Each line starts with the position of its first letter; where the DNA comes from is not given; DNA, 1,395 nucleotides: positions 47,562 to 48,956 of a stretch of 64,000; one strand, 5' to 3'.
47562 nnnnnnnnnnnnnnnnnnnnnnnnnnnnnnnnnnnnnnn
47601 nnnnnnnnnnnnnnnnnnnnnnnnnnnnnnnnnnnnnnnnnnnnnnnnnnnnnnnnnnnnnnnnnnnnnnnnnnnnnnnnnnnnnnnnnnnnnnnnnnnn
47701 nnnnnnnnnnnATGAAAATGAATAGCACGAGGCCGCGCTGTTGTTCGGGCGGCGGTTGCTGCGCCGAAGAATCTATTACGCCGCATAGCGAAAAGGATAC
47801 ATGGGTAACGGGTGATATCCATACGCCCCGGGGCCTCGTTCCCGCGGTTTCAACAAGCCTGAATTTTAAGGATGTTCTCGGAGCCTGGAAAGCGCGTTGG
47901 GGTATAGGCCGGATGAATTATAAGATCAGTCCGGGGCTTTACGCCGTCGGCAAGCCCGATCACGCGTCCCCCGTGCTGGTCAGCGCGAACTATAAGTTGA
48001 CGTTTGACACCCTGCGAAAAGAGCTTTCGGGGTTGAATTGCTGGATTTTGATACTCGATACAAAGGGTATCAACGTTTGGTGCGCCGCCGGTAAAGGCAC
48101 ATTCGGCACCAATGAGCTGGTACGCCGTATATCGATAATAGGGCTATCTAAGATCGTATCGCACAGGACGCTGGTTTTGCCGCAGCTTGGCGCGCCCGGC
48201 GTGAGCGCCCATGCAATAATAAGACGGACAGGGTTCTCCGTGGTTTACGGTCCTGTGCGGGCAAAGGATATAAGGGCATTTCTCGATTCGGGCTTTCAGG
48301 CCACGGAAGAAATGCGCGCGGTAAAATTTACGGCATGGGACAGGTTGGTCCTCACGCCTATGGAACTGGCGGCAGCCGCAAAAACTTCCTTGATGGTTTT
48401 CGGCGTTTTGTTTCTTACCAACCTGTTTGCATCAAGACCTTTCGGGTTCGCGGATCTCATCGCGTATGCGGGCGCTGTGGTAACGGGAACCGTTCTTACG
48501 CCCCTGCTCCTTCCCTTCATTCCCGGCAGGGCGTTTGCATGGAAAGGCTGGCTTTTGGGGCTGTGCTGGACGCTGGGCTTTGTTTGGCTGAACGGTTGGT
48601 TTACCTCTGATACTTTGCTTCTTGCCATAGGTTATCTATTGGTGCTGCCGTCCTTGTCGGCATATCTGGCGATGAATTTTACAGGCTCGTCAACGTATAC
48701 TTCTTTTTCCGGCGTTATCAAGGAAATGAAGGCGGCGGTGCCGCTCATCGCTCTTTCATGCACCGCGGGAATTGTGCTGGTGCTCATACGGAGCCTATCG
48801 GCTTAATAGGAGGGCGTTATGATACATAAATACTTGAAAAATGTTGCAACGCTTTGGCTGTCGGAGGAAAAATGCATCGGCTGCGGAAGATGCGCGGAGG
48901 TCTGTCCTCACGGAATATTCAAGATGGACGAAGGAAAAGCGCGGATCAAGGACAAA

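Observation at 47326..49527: arsR-hgcA-hgcB-arsC: a mercury-methylation gene pair wired into an arsenic-type sensor/reductase operon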

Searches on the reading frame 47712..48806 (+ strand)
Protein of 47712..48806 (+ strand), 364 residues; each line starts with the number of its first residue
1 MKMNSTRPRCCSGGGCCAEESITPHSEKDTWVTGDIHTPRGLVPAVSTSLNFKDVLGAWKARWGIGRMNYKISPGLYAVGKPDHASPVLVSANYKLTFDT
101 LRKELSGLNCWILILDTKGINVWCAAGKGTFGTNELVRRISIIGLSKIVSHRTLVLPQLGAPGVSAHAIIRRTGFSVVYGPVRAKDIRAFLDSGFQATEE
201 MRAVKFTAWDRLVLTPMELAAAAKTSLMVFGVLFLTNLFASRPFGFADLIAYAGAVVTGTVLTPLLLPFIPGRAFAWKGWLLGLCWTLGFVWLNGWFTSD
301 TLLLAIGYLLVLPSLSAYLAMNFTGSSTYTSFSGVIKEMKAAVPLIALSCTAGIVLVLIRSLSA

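Call 3: search_protein_families(library=pfam, proteins=[window:47712-48806:+], max_evalue=0.01)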
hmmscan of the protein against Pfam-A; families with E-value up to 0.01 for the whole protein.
window:47712-48806:+ (364 aa): 1 family
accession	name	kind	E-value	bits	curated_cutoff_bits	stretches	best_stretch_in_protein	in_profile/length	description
PF03599.22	CdhD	-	6.2e-13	48.7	24.8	1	72-189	268-385/387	CO dehydrogenase/acetyl-CoA synthase delta subunit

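Call 4: search_protein_families(library=ncbifam, proteins=[window:47712-48806:+], max_evalue=0.01)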
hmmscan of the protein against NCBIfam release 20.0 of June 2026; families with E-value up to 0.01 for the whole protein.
window:47712-48806:+ (364 aa): 3 families
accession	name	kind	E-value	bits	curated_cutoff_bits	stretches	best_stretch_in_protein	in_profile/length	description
NF040863.1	HgcA_corrinoid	equivalog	7.4e-147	488.7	275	1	43-361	1-323/325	mercury methylation corrinoid protein HgcA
NF043039.1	HgcAB_like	equivalog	3.8e-62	210.9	285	1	69-332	13-281/350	HgcAB-like fusion protein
NF003195.0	PRK04165.1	equivalog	1.8e-20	73.2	306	1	71-193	323-445/450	acetyl-CoA decarbonylase/synthase complex subunit gamma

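Call 11: find_homologous_proteins(query=window:47712-48806:+, max_evalue=1e-20)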
Query window:47712-48806:+ (364 aa): 8000 proteins with E <= 1e-20 among 8000 candidates; the best 120 are listed.
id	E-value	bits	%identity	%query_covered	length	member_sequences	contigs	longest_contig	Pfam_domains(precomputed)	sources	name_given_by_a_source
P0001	6.2e-234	794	97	99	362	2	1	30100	PF03599.23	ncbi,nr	ncbi:MAG TPA: mercury methylation corrinoid protein HgcA [Clostridia bacterium]|nr:mercury methylati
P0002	4.4e-197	673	81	100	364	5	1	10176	PF03599.23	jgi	jgi:hypothetical protein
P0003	6.3e-196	669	82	99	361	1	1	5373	PF03599.23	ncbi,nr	ncbi:MAG TPA: mercury methylation corrinoid protein HgcA [Feifaniaceae bacterium]|nr:mercury methyla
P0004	9.5e-196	668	81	99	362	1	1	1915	PF03599.23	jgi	-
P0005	3.1e-194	663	80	100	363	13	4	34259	PF03599.23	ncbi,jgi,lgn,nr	ncbi:MAG TPA: mercury methylation corrinoid protein HgcA [Clostridia bacterium]|nr:mercury methylati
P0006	3.2e-194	663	81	99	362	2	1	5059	PF03599.23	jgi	-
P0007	7.6e-194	662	80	100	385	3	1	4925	PF03599.23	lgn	-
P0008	3.2e-193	660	81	100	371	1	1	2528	PF03599.23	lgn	-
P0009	5.8e-193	659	80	100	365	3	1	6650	PF03599.23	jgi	jgi:hypothetical protein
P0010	7.3e-193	659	82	100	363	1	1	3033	PF03599.23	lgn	-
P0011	1.0e-192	658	80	99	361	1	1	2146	PF03599.23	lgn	-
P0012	3.0e-192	657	83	94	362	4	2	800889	PF03599.23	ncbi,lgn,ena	-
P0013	5.2e-192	656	81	95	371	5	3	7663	PF03599.23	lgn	-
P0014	9.8e-192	655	80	95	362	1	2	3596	PF03599.23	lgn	-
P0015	1.7e-191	654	80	100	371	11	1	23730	PF03599.23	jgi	jgi:hypothetical protein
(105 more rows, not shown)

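Call 13: find_related_loci(query=A1, collection=genome_contigs, flank=5000)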
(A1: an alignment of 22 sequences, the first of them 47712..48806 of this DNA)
Query A1 (364 aa) in genome_contigs; peptide patterns used: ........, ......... (x = any residue, [..] = any of these).
600 stretches matched a pattern (row limit reached: there are more); 598 encode a relative of the query (tblastn E <= 1e-3); the best 80 are kept; 80 distinct loci.
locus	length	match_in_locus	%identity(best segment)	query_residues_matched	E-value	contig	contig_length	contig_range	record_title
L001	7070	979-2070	78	1-364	0e+0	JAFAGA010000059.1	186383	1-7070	MAG: Bacillota bacterium isolate OH_SBlB_196 k127_1315538, whole genome shotgun sequence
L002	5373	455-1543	82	1-364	0e+0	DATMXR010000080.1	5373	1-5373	MAG TPA_asm: Feifaniaceae bacterium isolate SMAG_U13125 k141_38239, whole genome shotgun sequence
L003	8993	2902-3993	77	1-364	0e+0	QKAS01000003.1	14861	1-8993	MAG: Clostridia bacterium isolate SZUA-378 scaffold_24807, whole genome shotgun sequence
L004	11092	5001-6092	76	1-364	0e+0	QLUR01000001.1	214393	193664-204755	MAG: Bacillota bacterium isolate HKB214 DDT21_1, whole genome shotgun sequence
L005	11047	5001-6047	78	1-349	0e+0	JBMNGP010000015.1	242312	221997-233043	MAG: Desulfitobacteriia bacterium isolate SBF912LR0HQ0036 contig_33681, whole genome shotgun sequence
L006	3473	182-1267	80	1-362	0e+0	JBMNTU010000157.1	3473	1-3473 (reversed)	MAG: Christensenellaceae bacterium isolate SBF912SR1HQ0046 scaffold_91769_c1, whole genome shotgun sequence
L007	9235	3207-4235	78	20-362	7e-180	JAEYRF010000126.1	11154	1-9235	MAG: Bacillota bacterium isolate OH_CBB_50 k127_265029, whole genome shotgun sequence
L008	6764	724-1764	80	1-347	7e-179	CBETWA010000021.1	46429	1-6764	MAG TPA_asm: uncultured bacterium isolate SRR13515398_concoct_14 genome assembly, contig: ERZ25510404.69, whole genome s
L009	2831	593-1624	73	19-362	2e-172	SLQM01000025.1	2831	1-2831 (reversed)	MAG: Syntrophomonadaceae bacterium isolate CSSed165cm_530 CSSed16-5cm-214514, whole genome shotgun sequence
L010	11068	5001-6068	69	5-360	4e-160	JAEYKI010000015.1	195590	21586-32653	MAG: Bacillota bacterium isolate OH_HFB_433 k127_13991, whole genome shotgun sequence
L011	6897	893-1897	71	2-349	1e-159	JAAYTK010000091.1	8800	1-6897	MAG: Clostridiales bacterium isolate AS24abBPME_146 76497_AS24, whole genome shotgun sequence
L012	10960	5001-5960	71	43-362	3e-153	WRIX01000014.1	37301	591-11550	MAG: Treponema sp. isolate Nt197P3bin60 Ga0082212_10001266, whole genome shotgun sequence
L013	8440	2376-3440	64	10-362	5e-151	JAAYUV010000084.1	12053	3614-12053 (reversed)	MAG: Peptococcaceae bacterium isolate AS27yjCOA_185 85323_AS27, whole genome shotgun sequence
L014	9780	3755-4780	63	10-349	8e-148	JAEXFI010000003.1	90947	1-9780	MAG: Bacillota bacterium isolate OH_HBB_241 k127_152799, whole genome shotgun sequence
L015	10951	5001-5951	66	10-344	1e-147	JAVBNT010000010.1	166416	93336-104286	MAG: Candidatus Xenobia bacterium isolate EPI_MAG_00088 c_000003065862, whole genome shotgun sequence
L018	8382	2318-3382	59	10-362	2e-144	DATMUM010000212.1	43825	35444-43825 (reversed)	MAG TPA_asm: Mobilitalea sp. isolate SMAG_U13040 k141_52319, whole genome shotgun sequence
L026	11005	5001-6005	64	31-362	4e-137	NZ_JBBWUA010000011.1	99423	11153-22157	Desulfitobacterium sp. THU1 Unigene11, whole genome shotgun sequence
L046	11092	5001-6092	83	1-364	0e+0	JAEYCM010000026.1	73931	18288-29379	MAG: Bacillota bacterium isolate OH_HFB_122 k127_2128429, whole genome shotgun sequence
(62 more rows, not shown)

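Call 19: search_protein_families(library=ncbifam, proteins=[L046:6420-7478:+, L026:3431-4525:+, L010:8139-9221:+, L010:6445-8118:+, L026:4575-4988:+, L018:3749-4162:+, L046:7475-7882:+, L026:3142-3459:+], max_evalue=0.00001)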
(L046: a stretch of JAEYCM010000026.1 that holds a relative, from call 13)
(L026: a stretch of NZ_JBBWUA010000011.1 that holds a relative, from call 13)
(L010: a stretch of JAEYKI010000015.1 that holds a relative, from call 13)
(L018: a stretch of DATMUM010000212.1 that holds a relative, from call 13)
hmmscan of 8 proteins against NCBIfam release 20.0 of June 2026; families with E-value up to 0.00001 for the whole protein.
L046:6420-7478:+ (352 aa): 3 families
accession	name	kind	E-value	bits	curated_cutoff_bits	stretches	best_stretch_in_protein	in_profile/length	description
TIGR00832.1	acr3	equivalog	1e-108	363.5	282.8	1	9-337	2-326/327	ACR3 family arsenite efflux transporter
NF047939.1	PantTportPanS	equivalog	5.1e-08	32.9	400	1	50-283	31-243/299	ketopantoate/pantoate/pantothenate transporter PanS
TIGR00841.1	bass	subfamily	1.7e-06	27.5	326.3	1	47-311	34-279/321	bile acid:sodium symporter family transporter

L026:3431-4525:+ (364 aa): 1 family
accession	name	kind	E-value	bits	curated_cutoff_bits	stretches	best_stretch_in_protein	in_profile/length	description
TIGR00832.1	acr3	equivalog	8.1e-135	449.3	282.8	1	15-346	1-327/327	ACR3 family arsenite efflux transporter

L010:8139-9221:+ (360 aa): 2 families
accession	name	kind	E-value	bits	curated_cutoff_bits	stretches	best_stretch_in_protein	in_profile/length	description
TIGR00832.1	acr3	equivalog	9.1e-134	445.9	282.8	1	9-340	1-327/327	ACR3 family arsenite efflux transporter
TIGR00841.1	bass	subfamily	2.7e-06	26.9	326.3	1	53-347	39-308/321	bile acid:sodium symporter family transporter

L010:6445-8118:+ (557 aa): 55 families (the best 25 are shown)
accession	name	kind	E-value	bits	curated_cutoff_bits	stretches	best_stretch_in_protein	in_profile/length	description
TIGR03385.1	CoA_CoA_reduc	equivalog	3.2e-133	444.7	578.8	1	2-433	1-436/439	CoA-disulfide reductase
NF007123.0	PRK09564.1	equivalog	4e-116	388.3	458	1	1-436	1-440/444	CoA-disulfide reductase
NF010037.0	PRK13512.1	equivalog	1.6e-89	300.8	394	1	2-435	3-433/438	CoA-disulfide reductase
NF046103.1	NOXase_Strep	equivalog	5.7e-73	246.4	600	1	2-427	1-429/442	H2O-forming NADH oxidase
NF045765.1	PhenlGlyoxDHPadH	equivalog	2.3e-48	165.1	475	1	4-344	6-342/416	NADH-dependent phenylglyoxylate dehydrogenase subunit epsilon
TIGR02374.1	nitri_red_nirB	equivalog_domain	2.7e-43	148.5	578.35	1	4-338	2-329/794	nitrite reductase large subunit NirB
TIGR02053.1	MerA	equivalog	2.8e-38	132.1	454.45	1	72-417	104-435/465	mercury(II) reductase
TIGR01350.1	lipoamide_DH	equivalog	1.1e-36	126.6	408.8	1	68-416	100-435/461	dihydrolipoyl dehydrogenase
NF003437.0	PRK04965.1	equivalog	1.8e-35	122.7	392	1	2-285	4-279/378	NADH:flavorubredoxin reductase NorW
NF042949.2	3PPDioc_HcaD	equivalog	3.1e-35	121.6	450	1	2-284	3-279/386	3-phenylpropionate/cinnamic acid dioxygenase ferredoxin--NAD(+) reductase subunit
NF011565.0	PRK14989.1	subfamily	1.1e-32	113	883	1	2-353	5-347/847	nitrite reductase large subunit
NF004943.0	PRK06292.2-1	equivalog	4.8e-29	101.4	432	1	88-417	116-437/456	dihydrolipoyl dehydrogenase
NF010311.1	PRK13748.1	subfamily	5.2e-29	101.5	600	1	88-391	216-505/560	mercury(II) reductase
NF003585.0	PRK05249.1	equivalog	3e-28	98.6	465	1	88-405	123-427/464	Si-specific NAD(P)(+) transhydrogenase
NF007286.0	PRK09754.1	equivalog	5.1e-28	98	447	1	3-313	6-308/400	phenylpropionate dioxygenase ferredoxin reductase subunit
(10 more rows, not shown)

L026:4575-4988:+ (137 aa): 3 families
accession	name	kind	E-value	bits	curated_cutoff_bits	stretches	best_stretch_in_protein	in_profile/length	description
NF010053.0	PRK13530.1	subfamily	8.5e-23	81.2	215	1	1-129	1-131/133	arsenate reductase (thioredoxin)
TIGR02691.1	arsC_pI258_fam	equivalog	1.4e-18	67.4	174.3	1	7-111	2-108/129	arsenate reductase (thioredoxin)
TIGR02689.1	ars_reduc_gluta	equivalog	9e-17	61.4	157.6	1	6-120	3-119/126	arsenate reductase, glutathione/glutaredoxin type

L018:3749-4162:+ (137 aa): 3 families
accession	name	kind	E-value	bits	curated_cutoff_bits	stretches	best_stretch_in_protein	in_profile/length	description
NF010053.0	PRK13530.1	subfamily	8.2e-23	81.2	215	1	7-128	6-129/133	arsenate reductase (thioredoxin)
TIGR02691.1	arsC_pI258_fam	equivalog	3e-19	69.5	174.3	1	8-126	2-124/129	arsenate reductase (thioredoxin)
TIGR02689.1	ars_reduc_gluta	equivalog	2.4e-17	63.3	157.6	1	6-128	2-126/126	arsenate reductase, glutathione/glutaredoxin type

L046:7475-7882:+ (135 aa): 3 families
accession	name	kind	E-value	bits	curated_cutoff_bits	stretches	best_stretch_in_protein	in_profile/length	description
NF010053.0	PRK13530.1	subfamily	6.2e-23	81.6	215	1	4-126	6-130/133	arsenate reductase (thioredoxin)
TIGR02691.1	arsC_pI258_fam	equivalog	8.7e-21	74.5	174.3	1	5-123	2-124/129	arsenate reductase (thioredoxin)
TIGR02689.1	ars_reduc_gluta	equivalog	3.6e-17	62.7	157.6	1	3-122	2-123/126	arsenate reductase, glutathione/glutaredoxin type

L026:3142-3459:+ (105 aa): 9 families
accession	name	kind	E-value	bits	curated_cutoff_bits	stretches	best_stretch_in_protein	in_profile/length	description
NF033788.1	HTH_metalloreg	subfamily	3e-28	97.4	55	1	9-80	2-74/77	metalloregulator ArsR/SmtB family transcription factor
NF033789.1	repress_SdpR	subfamily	6.6e-18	64.4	100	1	11-76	1-66/79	autorepressor SdpR family transcription factor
NF007528.0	PRK10141.1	subfamily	4e-15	55.7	97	1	8-93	6-93/117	metalloregulator ArsR/SmtB family transcription factor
NF045707.1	Dbac_1936_reg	equivalog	1.6e-13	50.5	115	1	5-77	4-76/99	ArsR/SmtB-type metalloregulator TsoR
NF041413.1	ArsR_Rv2640c_fam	equivalog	3.9e-13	49.8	155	1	11-87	35-114/118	Rv2640c family ArsR-like transcriptional regulator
NF040642.1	sulf_sens_BigR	equivalog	7.2e-13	48.4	155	1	6-80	8-82/95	sulfite-sensing transcriptional repressor BigR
NF047906.1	CdPbTransRegCmtR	equivalog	1.5e-08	34.5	150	1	9-89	12-93/104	Cd(II)/Pb(II)-sensing metalloregulatory transcriptional regulator CmtR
NF053755.1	MsvR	equivalog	1.2e-07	31.7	220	1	9-65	4-60/236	transcriptional factor MsvR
NF052532.1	TransRegPagRBaca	equivalog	1.4e-06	28.3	170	1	4-89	13-98/99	transcriptional repressor PagR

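Call 22: find_encoding_contigs(protein=P0001, flank=10000, max_places=4)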
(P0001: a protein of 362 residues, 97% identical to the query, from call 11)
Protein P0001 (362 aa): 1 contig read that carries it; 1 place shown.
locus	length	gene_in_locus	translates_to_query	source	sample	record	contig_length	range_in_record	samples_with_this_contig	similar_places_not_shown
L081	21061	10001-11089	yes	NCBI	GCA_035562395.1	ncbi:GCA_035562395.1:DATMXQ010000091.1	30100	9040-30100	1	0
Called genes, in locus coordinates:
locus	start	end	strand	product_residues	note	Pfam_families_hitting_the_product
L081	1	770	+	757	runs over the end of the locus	PF00724:Oxidored_FMN, PF00890:FAD_binding_2 (faint), PF03486:HI0933_like (weak), PF07992:Pyr_redox_2, PF12831:FAD_oxidored, PF13450:NAD_binding_8, PF00070:Pyr_redox (weak), PF01266:DAO (weak), +1 more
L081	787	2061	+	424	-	PF04412:AcnX, PF28403:AcnX_2nd, PF28406:AcnX_3rd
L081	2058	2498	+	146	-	PF01989:AcnX_swivel_put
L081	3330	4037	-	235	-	PF00392:GntR, PF07729:FCD (weak)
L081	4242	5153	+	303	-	PF18948:DUF5692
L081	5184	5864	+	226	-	PF02492:cobW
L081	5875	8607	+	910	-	PF00037:Fer4, PF12837:Fer4_6 (weak), PF14691:Fer4_20, PF01946:Thi4, PF01266:DAO, PF07992:Pyr_redox_2, PF12831:FAD_oxidored (weak), PF13450:NAD_binding_8, +3 more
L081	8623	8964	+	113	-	PF01155:HypA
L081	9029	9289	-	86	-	PF08765:Mor (weak)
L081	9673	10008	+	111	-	PF12840:HTH_20 (faint), PF01022:HTH_5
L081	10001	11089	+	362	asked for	PF03599:CdhD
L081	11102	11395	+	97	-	PF12838:Fer4_7 (weak), PF25160:LdpA_Fe-S-bd (weak), PF00037:Fer4, PF13237:Fer4_10, PF14697:Fer4_21, PF12837:Fer4_6, PF13187:Fer4_9, PF12838:Fer4_7, +6 more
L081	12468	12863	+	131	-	PF01451:LMWPc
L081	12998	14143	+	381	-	PF04015:DUF362, PF25160:LdpA_Fe-S-bd (faint), PF00037:Fer4 (weak), PF12797:Fer4_2 (faint), PF12838:Fer4_7 (weak), PF13187:Fer4_9 (faint), PF13237:Fer4_10 (weak), PF14697:Fer4_21 (weak)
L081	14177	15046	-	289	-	PF00892:EamA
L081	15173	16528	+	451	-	PF01979:Amidohydro_1, PF07969:Amidohydro_3 (weak)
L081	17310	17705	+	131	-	PF03965:Penicillinase_R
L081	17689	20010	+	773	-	PF05569:Peptidase_M56, PF04294:VanW, PF07501:G5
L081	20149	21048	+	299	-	PF09924:LPG_synthase_C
